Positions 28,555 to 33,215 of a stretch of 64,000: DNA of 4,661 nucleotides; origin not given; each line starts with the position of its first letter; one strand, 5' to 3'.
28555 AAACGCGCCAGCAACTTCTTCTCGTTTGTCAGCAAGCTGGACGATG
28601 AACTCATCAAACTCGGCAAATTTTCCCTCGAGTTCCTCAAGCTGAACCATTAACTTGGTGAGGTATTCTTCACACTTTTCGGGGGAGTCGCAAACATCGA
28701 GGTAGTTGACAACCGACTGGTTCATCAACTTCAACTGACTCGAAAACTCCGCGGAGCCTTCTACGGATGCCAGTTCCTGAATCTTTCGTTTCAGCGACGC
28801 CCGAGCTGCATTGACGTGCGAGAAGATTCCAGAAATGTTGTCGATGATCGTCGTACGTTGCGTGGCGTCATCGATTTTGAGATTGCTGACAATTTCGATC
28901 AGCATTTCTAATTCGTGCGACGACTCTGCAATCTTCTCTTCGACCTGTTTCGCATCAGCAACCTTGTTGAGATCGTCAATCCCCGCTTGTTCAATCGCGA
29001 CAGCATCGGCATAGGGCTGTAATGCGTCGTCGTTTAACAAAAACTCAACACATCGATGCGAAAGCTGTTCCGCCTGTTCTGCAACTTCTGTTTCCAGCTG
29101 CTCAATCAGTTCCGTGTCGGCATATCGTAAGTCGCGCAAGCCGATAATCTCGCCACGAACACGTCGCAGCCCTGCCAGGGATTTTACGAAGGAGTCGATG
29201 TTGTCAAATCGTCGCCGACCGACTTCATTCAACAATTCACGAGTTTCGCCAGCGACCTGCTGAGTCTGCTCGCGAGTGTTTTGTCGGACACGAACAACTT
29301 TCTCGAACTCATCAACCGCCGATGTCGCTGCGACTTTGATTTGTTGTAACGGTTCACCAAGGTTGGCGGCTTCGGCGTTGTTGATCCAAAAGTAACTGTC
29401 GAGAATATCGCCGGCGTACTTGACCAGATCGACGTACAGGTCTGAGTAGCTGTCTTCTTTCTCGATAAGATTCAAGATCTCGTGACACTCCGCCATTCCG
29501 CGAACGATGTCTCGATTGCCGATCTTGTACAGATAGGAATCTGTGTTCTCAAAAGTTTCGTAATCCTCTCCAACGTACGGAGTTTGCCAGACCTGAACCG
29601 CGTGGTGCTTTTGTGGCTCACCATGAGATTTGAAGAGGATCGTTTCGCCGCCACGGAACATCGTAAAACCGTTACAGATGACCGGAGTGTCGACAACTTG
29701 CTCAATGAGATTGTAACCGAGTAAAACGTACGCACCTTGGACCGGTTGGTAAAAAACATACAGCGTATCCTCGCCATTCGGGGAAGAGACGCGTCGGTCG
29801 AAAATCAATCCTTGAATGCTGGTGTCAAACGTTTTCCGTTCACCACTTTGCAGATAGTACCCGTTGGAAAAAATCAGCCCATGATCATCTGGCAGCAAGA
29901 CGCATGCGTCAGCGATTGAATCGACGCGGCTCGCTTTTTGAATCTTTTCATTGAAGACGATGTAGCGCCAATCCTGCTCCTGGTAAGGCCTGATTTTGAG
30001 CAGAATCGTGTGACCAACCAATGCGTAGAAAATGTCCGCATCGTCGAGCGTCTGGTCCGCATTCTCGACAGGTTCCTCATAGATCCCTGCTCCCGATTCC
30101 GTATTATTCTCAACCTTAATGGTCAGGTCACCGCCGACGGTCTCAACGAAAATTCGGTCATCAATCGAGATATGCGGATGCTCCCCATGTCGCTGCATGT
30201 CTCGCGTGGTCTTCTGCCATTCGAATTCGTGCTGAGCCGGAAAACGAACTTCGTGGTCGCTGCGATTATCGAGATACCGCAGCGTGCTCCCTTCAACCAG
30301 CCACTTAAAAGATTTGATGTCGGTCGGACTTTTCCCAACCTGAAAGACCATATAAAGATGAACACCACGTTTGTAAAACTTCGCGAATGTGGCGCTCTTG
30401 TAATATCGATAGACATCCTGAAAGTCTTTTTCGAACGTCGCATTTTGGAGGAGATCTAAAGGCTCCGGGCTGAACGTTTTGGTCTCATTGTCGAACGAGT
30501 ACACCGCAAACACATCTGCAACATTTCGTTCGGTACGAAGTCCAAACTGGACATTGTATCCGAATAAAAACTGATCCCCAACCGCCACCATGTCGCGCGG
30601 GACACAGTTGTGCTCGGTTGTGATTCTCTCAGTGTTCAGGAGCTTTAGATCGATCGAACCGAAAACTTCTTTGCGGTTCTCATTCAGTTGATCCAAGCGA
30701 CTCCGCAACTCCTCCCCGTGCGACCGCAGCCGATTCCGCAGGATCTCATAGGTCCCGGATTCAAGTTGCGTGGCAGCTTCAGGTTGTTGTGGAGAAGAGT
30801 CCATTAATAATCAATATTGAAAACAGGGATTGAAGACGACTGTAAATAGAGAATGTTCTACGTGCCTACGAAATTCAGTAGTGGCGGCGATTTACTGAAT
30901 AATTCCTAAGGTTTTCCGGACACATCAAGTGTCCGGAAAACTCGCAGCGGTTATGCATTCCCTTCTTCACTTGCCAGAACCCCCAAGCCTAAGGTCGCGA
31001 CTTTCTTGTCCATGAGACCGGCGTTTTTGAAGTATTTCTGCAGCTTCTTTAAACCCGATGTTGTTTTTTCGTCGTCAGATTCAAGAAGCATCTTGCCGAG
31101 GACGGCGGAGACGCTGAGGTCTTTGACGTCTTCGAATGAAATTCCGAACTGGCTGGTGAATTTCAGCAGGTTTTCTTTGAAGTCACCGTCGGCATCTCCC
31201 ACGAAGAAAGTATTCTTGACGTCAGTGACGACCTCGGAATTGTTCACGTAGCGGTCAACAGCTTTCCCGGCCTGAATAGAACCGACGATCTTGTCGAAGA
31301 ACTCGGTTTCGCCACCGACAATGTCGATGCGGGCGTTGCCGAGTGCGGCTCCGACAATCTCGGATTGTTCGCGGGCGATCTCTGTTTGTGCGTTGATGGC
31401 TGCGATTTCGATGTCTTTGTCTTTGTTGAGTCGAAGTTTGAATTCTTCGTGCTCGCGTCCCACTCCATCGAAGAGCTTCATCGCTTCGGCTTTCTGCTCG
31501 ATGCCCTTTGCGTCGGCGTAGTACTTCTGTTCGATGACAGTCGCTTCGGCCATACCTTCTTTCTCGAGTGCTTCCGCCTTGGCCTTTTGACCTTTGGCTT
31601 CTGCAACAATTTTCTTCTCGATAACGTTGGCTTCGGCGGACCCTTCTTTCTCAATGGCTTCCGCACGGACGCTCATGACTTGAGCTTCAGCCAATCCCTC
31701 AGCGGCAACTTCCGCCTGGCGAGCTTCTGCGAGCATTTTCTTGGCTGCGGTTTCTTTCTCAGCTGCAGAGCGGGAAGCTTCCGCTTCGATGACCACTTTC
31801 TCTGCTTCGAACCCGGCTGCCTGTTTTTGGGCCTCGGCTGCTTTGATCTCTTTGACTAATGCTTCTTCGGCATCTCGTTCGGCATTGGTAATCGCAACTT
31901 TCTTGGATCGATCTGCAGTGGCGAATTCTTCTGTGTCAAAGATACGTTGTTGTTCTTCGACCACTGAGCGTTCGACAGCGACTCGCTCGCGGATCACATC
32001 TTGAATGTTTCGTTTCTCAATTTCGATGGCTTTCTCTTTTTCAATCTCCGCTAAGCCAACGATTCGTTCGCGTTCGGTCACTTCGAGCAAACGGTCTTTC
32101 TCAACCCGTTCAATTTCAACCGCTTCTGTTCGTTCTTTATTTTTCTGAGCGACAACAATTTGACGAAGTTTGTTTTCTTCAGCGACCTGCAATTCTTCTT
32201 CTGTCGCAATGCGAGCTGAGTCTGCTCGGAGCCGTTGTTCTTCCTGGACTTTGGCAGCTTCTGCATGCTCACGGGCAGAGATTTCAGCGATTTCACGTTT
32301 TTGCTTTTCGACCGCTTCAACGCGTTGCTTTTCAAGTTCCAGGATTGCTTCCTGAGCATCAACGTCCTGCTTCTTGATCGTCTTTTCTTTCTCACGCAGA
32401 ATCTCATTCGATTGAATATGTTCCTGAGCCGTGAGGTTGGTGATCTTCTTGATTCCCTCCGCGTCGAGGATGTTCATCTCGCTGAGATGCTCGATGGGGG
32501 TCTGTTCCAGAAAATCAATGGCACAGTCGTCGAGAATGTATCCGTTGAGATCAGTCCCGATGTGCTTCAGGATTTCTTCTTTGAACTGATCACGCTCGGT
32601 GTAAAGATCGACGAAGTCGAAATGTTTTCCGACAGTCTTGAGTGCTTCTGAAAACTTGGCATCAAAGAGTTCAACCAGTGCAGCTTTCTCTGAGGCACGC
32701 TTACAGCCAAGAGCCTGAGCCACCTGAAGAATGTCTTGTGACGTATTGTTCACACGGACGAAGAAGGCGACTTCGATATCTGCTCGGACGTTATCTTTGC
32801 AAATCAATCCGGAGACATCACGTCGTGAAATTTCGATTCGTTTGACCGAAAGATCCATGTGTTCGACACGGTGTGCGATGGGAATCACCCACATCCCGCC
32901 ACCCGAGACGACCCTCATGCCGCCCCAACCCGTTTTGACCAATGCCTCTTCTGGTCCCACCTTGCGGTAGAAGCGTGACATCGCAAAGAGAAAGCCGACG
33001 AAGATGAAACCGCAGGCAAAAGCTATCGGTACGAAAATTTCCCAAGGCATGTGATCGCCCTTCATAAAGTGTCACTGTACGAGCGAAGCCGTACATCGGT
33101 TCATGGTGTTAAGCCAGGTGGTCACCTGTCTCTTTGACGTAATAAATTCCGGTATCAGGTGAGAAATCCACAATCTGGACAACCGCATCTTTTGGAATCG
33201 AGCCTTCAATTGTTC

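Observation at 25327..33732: Flotillin + NfeD/YqiJ + giant 1825-aa AAA+ ATPase operon: candidate undescribed membrane-microdomain system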

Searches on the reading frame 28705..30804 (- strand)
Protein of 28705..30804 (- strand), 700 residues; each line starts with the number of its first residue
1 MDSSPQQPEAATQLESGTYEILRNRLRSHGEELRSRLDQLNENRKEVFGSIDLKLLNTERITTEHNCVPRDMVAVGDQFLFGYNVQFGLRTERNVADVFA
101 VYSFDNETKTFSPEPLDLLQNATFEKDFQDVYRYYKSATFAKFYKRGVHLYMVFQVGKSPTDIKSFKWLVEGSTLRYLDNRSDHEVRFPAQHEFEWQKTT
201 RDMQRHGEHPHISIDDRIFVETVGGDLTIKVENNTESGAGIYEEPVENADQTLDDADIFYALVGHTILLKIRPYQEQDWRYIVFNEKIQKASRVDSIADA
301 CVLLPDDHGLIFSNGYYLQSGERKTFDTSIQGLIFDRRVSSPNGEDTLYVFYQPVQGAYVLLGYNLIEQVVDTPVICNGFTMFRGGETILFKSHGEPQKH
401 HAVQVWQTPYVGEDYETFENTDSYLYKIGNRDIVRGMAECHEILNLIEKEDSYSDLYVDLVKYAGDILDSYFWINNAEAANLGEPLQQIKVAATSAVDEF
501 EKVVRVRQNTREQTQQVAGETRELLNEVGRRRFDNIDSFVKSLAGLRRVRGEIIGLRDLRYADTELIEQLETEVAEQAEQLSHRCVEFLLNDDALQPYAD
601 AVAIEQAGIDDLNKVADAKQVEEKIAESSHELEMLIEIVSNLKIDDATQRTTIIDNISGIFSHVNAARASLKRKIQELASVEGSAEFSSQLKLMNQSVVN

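Call 29: search_protein_representatives(protein=window:28705-30804:-)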
Query: 700 residues. Proteins with E-value up to 0.001 (for the whole library): 1010; up to 1e-10: 722; up to 1e-30: 322. The best 150 are listed.
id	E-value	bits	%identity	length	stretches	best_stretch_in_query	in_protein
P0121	1.0e-261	886.7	57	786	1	9-700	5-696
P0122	3.0e-257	872.0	55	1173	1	4-700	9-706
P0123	1.9e-253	859.4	55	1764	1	13-698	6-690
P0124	5.4e-249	844.7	51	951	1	9-700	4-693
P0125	6.2e-241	818.1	54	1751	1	4-699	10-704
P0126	2.0e-239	813.1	52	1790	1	11-700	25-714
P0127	3.3e-237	805.8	53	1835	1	11-700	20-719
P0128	1.6e-233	793.5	54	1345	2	170-700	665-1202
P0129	1.2e-228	777.5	50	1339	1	14-697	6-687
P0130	4.1e-212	722.8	49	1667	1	14-698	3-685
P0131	6.1e-206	702.4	45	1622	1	14-698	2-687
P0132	4.0e-202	689.8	43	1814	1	10-700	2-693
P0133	4.7e-201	686.3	47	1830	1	12-700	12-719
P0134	1.4e-200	684.8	45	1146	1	6-700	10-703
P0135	4.1e-198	676.6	45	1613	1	12-700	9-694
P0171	5.4e-157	540.7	39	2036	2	105-700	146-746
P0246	8.7e-92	325.2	38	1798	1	227-700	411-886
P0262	1.4e-80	288.2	26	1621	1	8-699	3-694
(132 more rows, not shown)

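Call 71: search_protein_families(library=pfam, proteins=[P0128, P0246, P0171], max_evalue=0.001)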
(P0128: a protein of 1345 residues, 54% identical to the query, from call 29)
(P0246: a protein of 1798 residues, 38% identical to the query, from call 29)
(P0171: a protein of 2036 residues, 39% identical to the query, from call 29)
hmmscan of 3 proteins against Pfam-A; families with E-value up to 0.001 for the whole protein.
P0128 (1345 aa): 3 families
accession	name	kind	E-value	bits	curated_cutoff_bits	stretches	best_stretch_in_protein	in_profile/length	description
PF12458.13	DUF3686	-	4.9e-173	576.2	25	1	498-970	1-448/448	ATPase involved in DNA repair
PF25472.1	DUF7902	-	1.2e-25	89.9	26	1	1095-1179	1-85/85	Domain of unknown function (DUF7902)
PF25145.1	NfeD1b_N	-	3.4e-15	56.6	40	1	74-215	4-141/189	NfeD1b, N-terminal domain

P0246 (1798 aa): 6 families
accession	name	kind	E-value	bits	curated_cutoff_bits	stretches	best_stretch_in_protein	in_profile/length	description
PF12458.13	DUF3686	-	4.5e-99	332.4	25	1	418-657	208-447/448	ATPase involved in DNA repair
PF25472.1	DUF7902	-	1.1e-24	86.9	26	1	779-862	1-84/85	Domain of unknown function (DUF7902)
PF07728.20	AAA_5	-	3e-06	27.7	22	1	1457-1584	2-127/139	AAA domain (dynein-related subfamily)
PF13401.12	AAA_22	-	4.5e-06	27.5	27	1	1455-1549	6-113/130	AAA domain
PF00004.35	AAA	-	1.2e-05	26.2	21.2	1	1458-1502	2-38/131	ATPase family associated with various cellular activities (AAA)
PF05496.18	RuvB_N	-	0.00019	21.7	27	0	1449-1491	28-70/159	Holliday junction DNA helicase RuvB P-loop domain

P0171 (2036 aa): 4 families
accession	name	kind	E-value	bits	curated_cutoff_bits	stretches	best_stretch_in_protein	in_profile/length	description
PF12458.13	DUF3686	-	9.4e-193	641.2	25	1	42-518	2-448/448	ATPase involved in DNA repair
PF25472.1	DUF7902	-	1.8e-24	86.2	26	1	639-722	1-84/85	Domain of unknown function (DUF7902)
PF00004.35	AAA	-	2.1e-06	28.7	21.2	1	1506-1582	2-69/131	ATPase family associated with various cellular activities (AAA)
PF07728.20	AAA_5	-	1.8e-05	25.2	22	1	1505-1628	2-125/139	AAA domain (dynein-related subfamily)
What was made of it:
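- Possible fusion: one metagenomic relative (P0128) joins an NfeD1b N-terminal domain to DUF3686 (call 71).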

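Call 73: find_homologous_proteins(query=P0262, max_evalue=1e-10)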
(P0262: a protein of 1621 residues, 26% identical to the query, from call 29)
Query P0262 (1621 aa): 47 proteins with E <= 1e-10 among 8000 candidates.
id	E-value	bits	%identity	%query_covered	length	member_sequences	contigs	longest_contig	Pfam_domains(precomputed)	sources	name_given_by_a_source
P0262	0.0e+0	3538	100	100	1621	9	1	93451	PF12458.14,PF00004.36,PF07728.21,PF25472.2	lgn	-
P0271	0.0e+0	2702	75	100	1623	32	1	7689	PF12458.14,PF00004.36,PF13401.13,PF07728.21,PF25472.2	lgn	-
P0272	0.0e+0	2586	72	100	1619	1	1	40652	PF12458.14,PF00004.36,PF13401.13,PF07728.21,PF25472.2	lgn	-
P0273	0.0e+0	1797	52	100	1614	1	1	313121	PF12458.14,PF00004.36,PF13401.13,PF07728.21,PF25472.2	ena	-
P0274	0.0e+0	1771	52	100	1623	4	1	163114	PF12458.14,PF00004.36,PF13401.13,PF25472.2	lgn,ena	-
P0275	0.0e+0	1769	52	100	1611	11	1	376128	PF12458.14,PF00004.36,PF07728.21,PF25472.2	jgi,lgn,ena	-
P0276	0.0e+0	1762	51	100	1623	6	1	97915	PF12458.14,PF00004.36,PF13401.13,PF25472.2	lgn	-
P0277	0.0e+0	1755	52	100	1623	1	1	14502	PF12458.14,PF00004.36,PF13401.13,PF25472.2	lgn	-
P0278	0.0e+0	1750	52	100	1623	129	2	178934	PF12458.14,PF00004.36,PF13401.13,PF25472.2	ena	-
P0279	6.0e-291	987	34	100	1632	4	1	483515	PF12458.14,PF00004.36,PF07728.21,PF25472.2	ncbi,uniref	ncbi:DNA repair ATPase [Carboxylicivirga sp. RSCT41]|uniref:DNA repair ATPase n=1 Tax=Carboxylicivir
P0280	1.8e-285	969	33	99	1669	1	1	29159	PF12458.14,PF00004.36,PF05496.19,PF25472.2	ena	-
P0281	1.4e-284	966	34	100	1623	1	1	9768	PF12458.14,PF00004.36,PF05496.19,PF25472.2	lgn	-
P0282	1.6e-280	952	33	98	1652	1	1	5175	PF12458.14,PF00004.36,PF13401.13,PF07728.21,PF25472.2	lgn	-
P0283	1.3e-278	946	51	28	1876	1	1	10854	PF13606.13,PF13857.13,PF12796.14,PF12458.14,PF00023.37,PF00004.36,PF13637.13,PF05496.19,PF24521.3,PF07728.21,PF25472.2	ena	-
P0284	1.9e-278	945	50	28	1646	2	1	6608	PF12458.14,PF00004.36,PF13401.13,PF07728.21,PF25472.2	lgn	-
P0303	1.3e-261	890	47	28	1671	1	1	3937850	PF12458.14,PF00004.36,PF07728.21,PF25472.2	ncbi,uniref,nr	ncbi:DNA repair ATPase [Natronoglycomyces albus]|uniref:DNA repair ATPase n=1 Tax=Natronoglycomyces 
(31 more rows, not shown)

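Call 74: find_encoding_contigs(protein=P0262, flank=7000, max_places=1)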
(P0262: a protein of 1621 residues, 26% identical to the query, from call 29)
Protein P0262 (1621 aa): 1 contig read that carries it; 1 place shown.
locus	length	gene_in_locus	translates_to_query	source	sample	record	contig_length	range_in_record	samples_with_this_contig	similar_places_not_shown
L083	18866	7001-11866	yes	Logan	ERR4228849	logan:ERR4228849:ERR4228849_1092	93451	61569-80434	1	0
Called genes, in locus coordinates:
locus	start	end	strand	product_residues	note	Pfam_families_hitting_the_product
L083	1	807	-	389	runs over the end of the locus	PF00023:Ank (faint), PF13606:Ank_3 (faint), PF13637:Ank_4 (faint), PF13857:Ank_5 (faint), PF12796:Ank_2 (weak)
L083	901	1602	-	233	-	-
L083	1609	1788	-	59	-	-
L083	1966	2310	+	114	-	-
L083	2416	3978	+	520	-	PF12796:Ank_2 (faint)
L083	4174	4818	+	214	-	-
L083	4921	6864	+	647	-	-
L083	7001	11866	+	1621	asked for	PF12458:DUF3686, PF07728:AAA_5 (faint), PF25472:DUF7902, PF00004:AAA (weak)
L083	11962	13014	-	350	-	-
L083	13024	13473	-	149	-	PF00583:Acetyltransf_1 (weak), PF13508:Acetyltransf_7 (weak)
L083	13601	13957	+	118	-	-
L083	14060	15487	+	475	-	PF03062:MBOAT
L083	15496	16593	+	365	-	PF04311:DUF459, PF13472:Lipase_GDSL_2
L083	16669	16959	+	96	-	-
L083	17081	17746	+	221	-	-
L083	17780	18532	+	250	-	PF04012:PspA_IM30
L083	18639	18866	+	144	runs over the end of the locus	-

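Call 75: find_encoding_contigs(protein=P0303, flank=7000, max_places=1)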
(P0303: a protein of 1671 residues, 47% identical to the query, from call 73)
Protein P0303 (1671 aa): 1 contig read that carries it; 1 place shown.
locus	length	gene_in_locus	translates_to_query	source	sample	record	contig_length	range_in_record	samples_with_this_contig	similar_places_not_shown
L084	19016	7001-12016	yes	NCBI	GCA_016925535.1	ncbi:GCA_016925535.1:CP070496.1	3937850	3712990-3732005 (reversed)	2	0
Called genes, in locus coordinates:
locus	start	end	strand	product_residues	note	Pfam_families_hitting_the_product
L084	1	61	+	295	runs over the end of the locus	PF05116:S6PP (faint), PF08282:Hydrolase_3, PF12710:HAD (faint), PF00702:Hydrolase (weak)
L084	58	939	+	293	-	PF00702:Hydrolase (faint), PF05116:S6PP (faint), PF08282:Hydrolase_3, PF12710:HAD (faint), PF08282:Hydrolase_3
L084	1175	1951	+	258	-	PF02683:DsbD_TM (weak)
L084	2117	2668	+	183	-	PF08534:Redoxin, PF00578:AhpC-TSA, PF00085:Thioredoxin (weak), PF13905:Thioredoxin_8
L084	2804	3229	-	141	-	-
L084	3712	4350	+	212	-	-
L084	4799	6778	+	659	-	PF01145:Band_7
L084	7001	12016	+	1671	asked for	PF12458:DUF3686, PF07728:AAA_5 (faint), PF25472:DUF7902, PF00004:AAA (faint)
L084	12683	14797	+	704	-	PF02518:HATPase_c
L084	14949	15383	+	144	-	PF03259:Robl_LC7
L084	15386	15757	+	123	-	PF05331:DUF742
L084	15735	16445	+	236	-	PF03029:ATP_bind_1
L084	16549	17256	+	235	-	PF01590:GAF, PF13185:GAF_2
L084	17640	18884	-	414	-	PF02771:Acyl-CoA_dh_N, PF02770:Acyl-CoA_dh_M, PF00441:Acyl-CoA_dh_1, PF08028:Acyl-CoA_dh_2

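Call 76: find_encoding_contigs(protein=P0275, flank=7000, max_places=1)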
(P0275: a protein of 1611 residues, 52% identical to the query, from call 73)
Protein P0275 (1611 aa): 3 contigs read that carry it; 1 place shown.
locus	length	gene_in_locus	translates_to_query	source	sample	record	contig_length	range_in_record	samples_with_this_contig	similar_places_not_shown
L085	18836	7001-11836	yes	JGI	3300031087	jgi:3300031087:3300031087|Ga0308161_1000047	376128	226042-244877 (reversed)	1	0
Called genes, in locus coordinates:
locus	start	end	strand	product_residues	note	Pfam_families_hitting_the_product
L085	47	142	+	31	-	-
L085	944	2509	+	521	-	-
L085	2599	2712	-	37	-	-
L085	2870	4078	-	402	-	-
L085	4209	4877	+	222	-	-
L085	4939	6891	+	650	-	-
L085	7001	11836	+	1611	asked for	PF12458:DUF3686, PF07728:AAA_5 (faint), PF25472:DUF7902, PF00004:AAA (weak)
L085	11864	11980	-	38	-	-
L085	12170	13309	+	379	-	PF12323:HTH_OrfB_IS605, PF01385:OrfB_IS605, PF07282:Cas12f1-like_TNB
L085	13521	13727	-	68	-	-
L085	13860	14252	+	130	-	-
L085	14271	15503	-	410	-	-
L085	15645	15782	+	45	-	-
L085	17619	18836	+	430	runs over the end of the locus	-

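Call 77: find_encoding_contigs(protein=P0283, flank=7000, max_places=1)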
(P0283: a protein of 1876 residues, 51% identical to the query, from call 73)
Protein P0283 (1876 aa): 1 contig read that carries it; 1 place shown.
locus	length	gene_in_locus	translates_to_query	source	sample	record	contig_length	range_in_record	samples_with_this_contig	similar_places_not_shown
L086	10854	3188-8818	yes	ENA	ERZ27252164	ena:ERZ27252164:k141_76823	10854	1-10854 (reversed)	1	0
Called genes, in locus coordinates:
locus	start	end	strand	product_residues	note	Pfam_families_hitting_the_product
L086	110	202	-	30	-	-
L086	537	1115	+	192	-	-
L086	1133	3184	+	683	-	-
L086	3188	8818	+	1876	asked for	PF12458:DUF3686, PF25472:DUF7902, PF07728:AAA_5 (faint), PF00004:AAA (weak), PF05496:RuvB_N (faint), PF12796:Ank_2, PF13637:Ank_4, PF00023:Ank (weak), +3 more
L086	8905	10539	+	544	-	PF00515:TPR_1 (weak), PF13424:TPR_12, PF13414:TPR_11, PF14559:TPR_19, PF00515:TPR_1, PF13414:TPR_11, PF13424:TPR_12, PF13424:TPR_12, +31 more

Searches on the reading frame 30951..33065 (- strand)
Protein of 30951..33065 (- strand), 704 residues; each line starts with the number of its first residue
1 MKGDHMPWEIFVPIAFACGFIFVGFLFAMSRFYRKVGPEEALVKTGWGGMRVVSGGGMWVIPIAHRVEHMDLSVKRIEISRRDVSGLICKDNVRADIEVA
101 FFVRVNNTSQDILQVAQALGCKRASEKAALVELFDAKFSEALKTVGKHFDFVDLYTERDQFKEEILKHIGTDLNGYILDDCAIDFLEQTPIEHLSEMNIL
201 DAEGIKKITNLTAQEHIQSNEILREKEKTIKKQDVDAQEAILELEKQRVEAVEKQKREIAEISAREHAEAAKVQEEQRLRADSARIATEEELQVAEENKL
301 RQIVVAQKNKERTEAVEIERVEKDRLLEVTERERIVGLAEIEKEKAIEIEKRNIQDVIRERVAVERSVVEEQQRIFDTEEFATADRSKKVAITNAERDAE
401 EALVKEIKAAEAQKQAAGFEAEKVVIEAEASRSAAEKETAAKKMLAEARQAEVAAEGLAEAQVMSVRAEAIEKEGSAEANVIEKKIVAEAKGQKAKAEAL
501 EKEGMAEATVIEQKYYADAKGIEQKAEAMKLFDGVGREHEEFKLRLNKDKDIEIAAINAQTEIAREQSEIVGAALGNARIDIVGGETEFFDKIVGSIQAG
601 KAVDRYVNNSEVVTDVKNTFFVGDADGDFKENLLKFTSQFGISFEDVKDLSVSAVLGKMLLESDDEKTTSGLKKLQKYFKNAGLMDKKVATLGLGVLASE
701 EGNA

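Call 3: search_protein_families(library=pfam, proteins=[window:30951-33065:-], max_evalue=0.01)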
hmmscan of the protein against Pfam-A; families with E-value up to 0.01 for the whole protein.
window:30951-33065:- (704 aa): 1 family
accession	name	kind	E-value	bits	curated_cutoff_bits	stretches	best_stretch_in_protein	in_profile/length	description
PF01145.31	Band_7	-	1.4e-10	42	23.6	1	35-176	2-133/176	SPFH domain / Band 7 family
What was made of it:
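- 30951..33065 (-): Flotillin-like SPFH protein, 704 aa. It has an N-terminal TM helix (residues 6-33), an SPFH/band-7 domain (from about residue 35), an E/A/K-rich coiled-coil region (about 215-525) and a conserved flotillin C-terminal region (526-600). Call 3 (Band_7, E 1.4e-10).
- Checked: Pfam (call 3) gives Band_7/SPFH for the 704-aa protein (E 1.4e-10, 42 bits against a cut-off of 23.6).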

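Call 4: search_protein_families(library=ncbifam, proteins=[window:30951-33065:-], max_evalue=0.01)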
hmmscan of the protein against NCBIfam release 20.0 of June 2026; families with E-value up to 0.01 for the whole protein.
window:30951-33065:- (704 aa): 1 family
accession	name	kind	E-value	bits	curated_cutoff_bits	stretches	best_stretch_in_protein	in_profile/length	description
NF058507.1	FlotScfldFlot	equivalog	1.6e-07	30.7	700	1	36-415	24-391/477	flotillin lipid rafts scaffold protein FloT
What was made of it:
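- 30951..33065 (-): Call 4 (FloT model, 30.7 bits over residues 36-415, far below the equivalog cut-off of 700).
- On FloT (NCBIfam NF058507 equivalog): 30.7 bits (call 4).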

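Call 5: search_protein_families(library=padloc, proteins=[window:30951-33065:-], max_evalue=0.01)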
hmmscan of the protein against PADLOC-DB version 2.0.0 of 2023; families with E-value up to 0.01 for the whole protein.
window:30951-33065:- (704 aa): 0 families

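Call 18: search_solved_structures(query=window:30951-33065:-, max_evalue=1)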
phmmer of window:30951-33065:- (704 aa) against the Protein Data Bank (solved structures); distinct sequences matched with E-value up to 1: 6.
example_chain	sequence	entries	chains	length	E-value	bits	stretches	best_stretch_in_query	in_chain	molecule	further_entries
9uzf_A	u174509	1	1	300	0.36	12.6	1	224-304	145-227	RNA-directed RNA polymerase L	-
9uzb_A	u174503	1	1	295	0.37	12.5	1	224-304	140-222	RNA-directed RNA polymerase L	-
9uzc_A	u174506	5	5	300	0.39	12.5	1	224-304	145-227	RNA-directed RNA polymerase L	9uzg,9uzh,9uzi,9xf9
8z5g_A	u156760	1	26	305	0.39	12.5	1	94-261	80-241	Protein QmcA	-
9uzd_A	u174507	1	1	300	0.67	11.7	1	224-304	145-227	RNA-directed RNA polymerase L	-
6ynx_b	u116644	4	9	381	0.76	11.5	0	200-246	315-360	subunit b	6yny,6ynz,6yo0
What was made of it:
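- Tried and rejected: For the flotillin, nothing was significant (call 18).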
